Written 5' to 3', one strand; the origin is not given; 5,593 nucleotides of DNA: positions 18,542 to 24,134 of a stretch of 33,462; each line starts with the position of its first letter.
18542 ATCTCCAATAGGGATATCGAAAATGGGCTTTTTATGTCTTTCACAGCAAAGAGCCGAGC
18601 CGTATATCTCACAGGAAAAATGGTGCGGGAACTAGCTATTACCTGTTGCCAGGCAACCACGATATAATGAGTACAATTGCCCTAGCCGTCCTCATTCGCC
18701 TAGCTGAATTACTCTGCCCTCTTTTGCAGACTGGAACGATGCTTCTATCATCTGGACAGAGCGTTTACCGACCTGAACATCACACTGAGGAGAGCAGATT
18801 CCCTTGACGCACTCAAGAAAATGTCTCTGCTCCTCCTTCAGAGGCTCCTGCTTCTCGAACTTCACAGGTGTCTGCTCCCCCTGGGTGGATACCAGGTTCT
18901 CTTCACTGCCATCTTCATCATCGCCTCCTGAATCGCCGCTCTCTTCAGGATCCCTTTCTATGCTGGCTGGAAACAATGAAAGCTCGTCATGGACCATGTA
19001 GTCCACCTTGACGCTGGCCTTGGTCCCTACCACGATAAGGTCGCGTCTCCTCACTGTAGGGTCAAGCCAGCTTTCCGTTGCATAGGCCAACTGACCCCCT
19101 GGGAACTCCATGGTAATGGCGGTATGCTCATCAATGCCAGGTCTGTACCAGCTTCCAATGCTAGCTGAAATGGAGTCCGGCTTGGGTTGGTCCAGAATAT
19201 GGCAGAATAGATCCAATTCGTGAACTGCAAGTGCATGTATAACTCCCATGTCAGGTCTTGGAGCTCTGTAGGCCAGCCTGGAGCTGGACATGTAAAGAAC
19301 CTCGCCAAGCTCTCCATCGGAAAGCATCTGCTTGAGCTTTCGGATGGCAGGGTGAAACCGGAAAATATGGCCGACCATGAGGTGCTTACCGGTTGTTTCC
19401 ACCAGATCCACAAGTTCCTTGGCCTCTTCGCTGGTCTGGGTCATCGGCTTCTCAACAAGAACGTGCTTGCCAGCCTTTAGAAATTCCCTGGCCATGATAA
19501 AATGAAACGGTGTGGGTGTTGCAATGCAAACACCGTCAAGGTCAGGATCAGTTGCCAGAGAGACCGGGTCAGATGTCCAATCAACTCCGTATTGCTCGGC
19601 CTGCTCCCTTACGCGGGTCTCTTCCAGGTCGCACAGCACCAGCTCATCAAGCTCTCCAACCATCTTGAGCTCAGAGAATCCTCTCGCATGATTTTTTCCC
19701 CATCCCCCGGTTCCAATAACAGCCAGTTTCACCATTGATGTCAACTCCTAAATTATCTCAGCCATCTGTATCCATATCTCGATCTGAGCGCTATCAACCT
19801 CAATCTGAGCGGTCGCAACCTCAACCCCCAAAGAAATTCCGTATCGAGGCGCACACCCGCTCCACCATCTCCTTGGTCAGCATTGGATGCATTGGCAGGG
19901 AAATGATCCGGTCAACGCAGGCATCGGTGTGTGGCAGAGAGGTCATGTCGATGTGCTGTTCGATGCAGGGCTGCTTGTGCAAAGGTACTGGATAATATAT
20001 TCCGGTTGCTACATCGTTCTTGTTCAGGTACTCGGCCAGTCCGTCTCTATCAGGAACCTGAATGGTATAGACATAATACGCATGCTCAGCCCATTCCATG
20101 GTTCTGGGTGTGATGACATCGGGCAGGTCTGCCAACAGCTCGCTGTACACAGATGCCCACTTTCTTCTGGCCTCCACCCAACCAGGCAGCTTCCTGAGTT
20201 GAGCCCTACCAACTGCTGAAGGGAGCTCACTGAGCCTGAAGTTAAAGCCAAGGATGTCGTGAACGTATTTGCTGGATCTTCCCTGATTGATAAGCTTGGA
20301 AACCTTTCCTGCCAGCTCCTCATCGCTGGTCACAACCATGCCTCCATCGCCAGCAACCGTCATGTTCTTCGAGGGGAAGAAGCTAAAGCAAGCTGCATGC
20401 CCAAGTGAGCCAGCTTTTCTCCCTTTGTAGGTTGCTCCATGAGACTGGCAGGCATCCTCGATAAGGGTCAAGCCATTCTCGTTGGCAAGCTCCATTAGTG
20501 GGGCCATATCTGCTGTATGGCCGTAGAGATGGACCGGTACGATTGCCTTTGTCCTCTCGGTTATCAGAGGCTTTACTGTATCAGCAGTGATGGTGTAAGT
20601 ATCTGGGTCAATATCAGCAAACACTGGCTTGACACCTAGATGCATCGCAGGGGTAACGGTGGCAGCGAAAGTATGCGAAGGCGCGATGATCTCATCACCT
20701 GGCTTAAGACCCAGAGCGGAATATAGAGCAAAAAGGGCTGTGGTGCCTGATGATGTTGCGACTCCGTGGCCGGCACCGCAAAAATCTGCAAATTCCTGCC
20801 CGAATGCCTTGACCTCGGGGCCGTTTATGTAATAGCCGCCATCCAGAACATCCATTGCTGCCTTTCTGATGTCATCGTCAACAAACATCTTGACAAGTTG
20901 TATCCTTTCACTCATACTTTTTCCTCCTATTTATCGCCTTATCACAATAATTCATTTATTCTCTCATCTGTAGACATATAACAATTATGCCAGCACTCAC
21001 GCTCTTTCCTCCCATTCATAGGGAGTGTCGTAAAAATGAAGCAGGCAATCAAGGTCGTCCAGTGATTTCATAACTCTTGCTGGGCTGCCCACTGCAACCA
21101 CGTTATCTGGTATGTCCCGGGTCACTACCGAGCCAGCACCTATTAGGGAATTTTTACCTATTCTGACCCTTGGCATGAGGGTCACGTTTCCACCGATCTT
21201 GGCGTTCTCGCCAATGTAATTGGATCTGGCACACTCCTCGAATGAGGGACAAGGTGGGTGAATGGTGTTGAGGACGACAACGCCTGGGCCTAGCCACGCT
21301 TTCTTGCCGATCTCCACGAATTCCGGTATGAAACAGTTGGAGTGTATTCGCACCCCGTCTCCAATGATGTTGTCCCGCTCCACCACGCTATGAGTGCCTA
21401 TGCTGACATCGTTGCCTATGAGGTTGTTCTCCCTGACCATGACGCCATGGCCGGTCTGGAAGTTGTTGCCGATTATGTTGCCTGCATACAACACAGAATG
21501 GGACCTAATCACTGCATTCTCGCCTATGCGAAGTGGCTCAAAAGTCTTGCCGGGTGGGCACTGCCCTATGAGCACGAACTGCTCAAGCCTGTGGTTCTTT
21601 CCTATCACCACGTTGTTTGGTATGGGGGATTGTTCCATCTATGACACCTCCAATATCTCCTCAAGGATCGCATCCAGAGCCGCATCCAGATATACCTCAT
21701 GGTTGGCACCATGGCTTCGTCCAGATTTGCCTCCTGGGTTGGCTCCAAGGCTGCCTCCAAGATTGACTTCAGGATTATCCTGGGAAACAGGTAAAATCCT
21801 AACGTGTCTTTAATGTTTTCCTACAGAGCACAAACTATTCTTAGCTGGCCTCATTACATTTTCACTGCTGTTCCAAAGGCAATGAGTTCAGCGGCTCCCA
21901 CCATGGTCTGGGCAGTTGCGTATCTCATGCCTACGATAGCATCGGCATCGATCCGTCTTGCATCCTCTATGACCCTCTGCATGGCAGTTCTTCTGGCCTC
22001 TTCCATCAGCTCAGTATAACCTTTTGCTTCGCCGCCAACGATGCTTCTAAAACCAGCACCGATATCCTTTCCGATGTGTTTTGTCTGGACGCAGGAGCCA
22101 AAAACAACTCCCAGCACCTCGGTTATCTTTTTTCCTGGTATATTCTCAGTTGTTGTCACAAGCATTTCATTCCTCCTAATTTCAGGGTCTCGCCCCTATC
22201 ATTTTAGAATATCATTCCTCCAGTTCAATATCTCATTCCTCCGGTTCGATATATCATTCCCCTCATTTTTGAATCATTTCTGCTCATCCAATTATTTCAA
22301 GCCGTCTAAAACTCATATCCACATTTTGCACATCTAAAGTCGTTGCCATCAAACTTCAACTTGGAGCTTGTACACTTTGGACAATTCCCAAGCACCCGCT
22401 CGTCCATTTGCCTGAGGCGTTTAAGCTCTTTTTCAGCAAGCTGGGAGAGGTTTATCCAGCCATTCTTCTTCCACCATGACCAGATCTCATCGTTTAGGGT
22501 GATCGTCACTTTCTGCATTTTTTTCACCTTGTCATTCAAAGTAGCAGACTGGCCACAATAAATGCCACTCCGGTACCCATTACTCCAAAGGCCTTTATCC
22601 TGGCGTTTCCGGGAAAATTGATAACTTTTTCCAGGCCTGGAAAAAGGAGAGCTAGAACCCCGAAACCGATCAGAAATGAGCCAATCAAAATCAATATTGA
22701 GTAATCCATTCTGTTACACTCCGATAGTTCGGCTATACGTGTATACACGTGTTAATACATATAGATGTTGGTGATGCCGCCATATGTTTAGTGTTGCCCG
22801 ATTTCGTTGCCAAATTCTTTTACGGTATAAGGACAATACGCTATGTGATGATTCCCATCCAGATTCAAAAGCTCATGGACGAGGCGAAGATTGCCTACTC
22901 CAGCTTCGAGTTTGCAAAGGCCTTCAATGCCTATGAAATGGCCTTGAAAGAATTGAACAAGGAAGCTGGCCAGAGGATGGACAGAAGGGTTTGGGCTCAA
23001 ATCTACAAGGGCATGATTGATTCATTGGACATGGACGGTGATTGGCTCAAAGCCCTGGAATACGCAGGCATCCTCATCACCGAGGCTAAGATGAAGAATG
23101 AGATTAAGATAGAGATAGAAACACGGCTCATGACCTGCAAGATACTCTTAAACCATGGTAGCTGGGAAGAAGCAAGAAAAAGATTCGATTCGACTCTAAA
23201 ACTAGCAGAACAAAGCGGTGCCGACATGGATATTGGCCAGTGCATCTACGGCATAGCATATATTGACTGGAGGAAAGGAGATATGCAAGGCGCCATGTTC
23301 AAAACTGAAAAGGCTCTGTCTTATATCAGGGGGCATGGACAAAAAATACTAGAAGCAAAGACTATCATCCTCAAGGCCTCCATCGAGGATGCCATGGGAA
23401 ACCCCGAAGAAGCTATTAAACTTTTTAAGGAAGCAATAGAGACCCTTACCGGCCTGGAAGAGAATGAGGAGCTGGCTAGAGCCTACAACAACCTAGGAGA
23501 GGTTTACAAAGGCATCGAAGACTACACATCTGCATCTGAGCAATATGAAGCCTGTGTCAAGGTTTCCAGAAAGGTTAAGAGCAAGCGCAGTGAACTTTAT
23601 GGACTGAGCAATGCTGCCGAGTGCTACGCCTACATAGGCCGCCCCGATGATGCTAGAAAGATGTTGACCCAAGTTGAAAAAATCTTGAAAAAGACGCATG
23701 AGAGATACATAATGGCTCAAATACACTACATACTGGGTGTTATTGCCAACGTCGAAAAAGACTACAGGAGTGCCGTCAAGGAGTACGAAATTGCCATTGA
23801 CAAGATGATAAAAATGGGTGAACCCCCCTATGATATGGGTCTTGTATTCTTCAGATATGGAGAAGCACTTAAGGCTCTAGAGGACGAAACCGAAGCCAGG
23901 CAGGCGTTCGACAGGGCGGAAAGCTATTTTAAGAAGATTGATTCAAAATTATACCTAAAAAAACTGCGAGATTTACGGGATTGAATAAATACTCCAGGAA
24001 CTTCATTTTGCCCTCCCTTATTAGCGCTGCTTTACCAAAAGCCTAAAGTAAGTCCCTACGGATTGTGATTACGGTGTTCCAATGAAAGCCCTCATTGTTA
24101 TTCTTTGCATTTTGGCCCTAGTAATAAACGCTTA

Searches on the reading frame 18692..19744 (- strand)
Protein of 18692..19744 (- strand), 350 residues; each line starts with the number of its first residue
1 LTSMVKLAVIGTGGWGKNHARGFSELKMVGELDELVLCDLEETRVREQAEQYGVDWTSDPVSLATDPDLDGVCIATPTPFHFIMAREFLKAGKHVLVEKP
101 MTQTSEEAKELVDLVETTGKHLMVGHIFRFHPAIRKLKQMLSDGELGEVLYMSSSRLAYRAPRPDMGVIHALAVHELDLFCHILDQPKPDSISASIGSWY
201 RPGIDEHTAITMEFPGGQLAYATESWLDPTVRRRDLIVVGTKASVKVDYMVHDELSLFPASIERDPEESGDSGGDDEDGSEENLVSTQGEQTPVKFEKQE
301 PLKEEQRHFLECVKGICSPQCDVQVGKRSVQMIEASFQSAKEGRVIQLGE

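Call 7: search_protein_families(library=pfam, proteins=[window:18692-19744:-], max_evalue=0.001)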
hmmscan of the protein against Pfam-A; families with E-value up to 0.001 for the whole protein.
window:18692-19744:- (350 aa): 3 families
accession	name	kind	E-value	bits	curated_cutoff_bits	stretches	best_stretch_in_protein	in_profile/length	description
PF01408.29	GFO_IDH_MocA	-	7.7e-27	94.8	24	1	6-126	2-120/120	Oxidoreductase family, NAD-binding Rossmann fold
PF22725.1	GFO_IDH_MocA_C3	-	3.2e-15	56.7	27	1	134-245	1-123/124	GFO/IDH/MocA C-terminal domain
PF02894.22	GFO_IDH_MocA_C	-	2e-14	54.4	22.9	1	138-348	1-218/218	Oxidoreductase family, C-terminal alpha/beta domain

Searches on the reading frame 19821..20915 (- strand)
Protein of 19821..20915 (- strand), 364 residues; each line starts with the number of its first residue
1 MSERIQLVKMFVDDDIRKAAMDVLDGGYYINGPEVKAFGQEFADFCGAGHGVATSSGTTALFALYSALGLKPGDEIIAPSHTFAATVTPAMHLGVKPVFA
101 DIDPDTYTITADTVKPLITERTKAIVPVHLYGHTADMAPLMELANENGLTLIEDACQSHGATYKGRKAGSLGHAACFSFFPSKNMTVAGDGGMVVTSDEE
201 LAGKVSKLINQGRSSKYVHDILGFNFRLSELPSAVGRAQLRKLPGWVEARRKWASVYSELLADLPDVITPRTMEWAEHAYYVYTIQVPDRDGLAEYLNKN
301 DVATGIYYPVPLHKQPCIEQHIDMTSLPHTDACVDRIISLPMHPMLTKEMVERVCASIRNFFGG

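Call 8: search_protein_families(library=pfam, proteins=[window:19821-20915:-], max_evalue=0.001)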
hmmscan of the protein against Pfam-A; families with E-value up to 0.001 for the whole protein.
window:19821-20915:- (364 aa): 5 families
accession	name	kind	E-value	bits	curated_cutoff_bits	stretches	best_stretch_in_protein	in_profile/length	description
PF01041.23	DegT_DnrJ_EryC1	-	5.9e-123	411.1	19.8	1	13-359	4-360/360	DegT/DnrJ/EryC1/StrS aminotransferase family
PF00155.27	Aminotran_1_2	-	1.3e-06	28.3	19.7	1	15-146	21-177/361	Aminotransferase class I and II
PF01053.26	Cys_Met_Meta_PP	-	2.9e-06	26.6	27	1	32-164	51-183/381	Cys/Met metabolism PLP-dependent enzyme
PF01212.27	Beta_elim_lyase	-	0.00018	21.4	27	1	20-162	20-176/288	Beta-eliminating lyase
PF00266.25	Aminotran_5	-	0.00061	19.3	21.5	1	52-160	65-181/371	Aminotransferase class-V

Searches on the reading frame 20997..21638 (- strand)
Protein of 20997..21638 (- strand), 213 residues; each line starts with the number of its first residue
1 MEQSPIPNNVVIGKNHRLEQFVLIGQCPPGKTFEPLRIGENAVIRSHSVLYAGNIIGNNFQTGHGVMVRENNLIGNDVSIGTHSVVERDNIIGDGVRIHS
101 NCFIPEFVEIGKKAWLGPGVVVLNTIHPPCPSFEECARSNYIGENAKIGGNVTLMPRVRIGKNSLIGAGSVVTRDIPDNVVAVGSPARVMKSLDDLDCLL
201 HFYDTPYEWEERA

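Call 8: search_protein_families(library=pfam, proteins=[window:20997-21638:-], max_evalue=0.001)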
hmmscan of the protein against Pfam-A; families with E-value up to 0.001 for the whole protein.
window:20997-21638:- (213 aa): 4 families
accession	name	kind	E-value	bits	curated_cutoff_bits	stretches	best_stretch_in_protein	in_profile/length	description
PF00132.30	Hexapep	-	1.2e-26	91.6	27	3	142-174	4-36/36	Bacterial transferase hexapeptide (six repeats)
PF25084.1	LbH_EIF2B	-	1.3e-11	44.9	54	1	37-121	23-104/105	EIF2B subunit epsilon LbH domain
PF14602.12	Hexapep_2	-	1.7e-08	34.5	27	1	142-174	4-34/34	Hexapeptide repeat of succinyl-transferase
PF25087.1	GMPPB_C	-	4.7e-06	26.7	39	0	7-81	14-84/110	GMPPB C-terminal domain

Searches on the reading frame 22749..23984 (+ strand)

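Call 8: search_protein_families(library=pfam, proteins=[window:22749-23984:+], max_evalue=0.001)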
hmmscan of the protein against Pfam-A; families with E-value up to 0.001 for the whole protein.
window:22749-23984:+ (411 aa): 16 families
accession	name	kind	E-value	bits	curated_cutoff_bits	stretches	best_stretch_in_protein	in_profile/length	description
PF13424.12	TPR_12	-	3.8e-23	81.9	30.1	1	209-274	9-76/77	Tetratricopeptide repeat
PF07719.23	TPR_2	-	1e-17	63.1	27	0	243-272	1-30/34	Tetratricopeptide repeat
PF13181.12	TPR_8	-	3.3e-12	46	25.7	1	243-274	1-32/34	Tetratricopeptide repeat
PF13428.12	TPR_14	-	6.1e-10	39.2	23.5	0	208-232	6-30/44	Tetratricopeptide repeat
PF13432.12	TPR_16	-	2.4e-09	37.9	32.7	0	294-350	8-58/65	Tetratricopeptide repeat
PF00515.34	TPR_1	-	3.9e-09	36.4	27.8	0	243-272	1-30/34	Tetratricopeptide repeat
PF14938.12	SNAP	-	8.6e-09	35.7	25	2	239-351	31-143/282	Soluble NSF attachment protein, SNAP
PF13374.12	TPR_10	-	4.6e-08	33.3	27.5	0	242-276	1-35/42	Tetratricopeptide repeat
PF17874.7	TPR_MalT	-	2.4e-07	30.8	45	0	95-231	52-189/336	MalT-like TPR region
PF13176.12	TPR_7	-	3.2e-07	30.4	27.9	0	214-237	10-33/36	Tetratricopeptide repeat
PF25058.1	ARM_TT21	-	3.1e-06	27.7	27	0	207-319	11-93/155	Tetratricopeptide repeat protein 21 ARM repeat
PF13174.12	TPR_6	-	3.6e-06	27.7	26.3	0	366-390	2-26/33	Tetratricopeptide repeat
PF10602.15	RPN7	-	4.3e-06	27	29.6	0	239-345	32-135/174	26S proteasome subunit RPN7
PF14559.12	TPR_19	-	4.8e-06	27.2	25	0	288-321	30-62/68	Tetratricopeptide repeat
PF25063.1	ARM_TT21_C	-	5.8e-05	23.5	35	0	122-275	17-161/209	Tetratricopeptide repeat protein 21 C-terminal ARM domain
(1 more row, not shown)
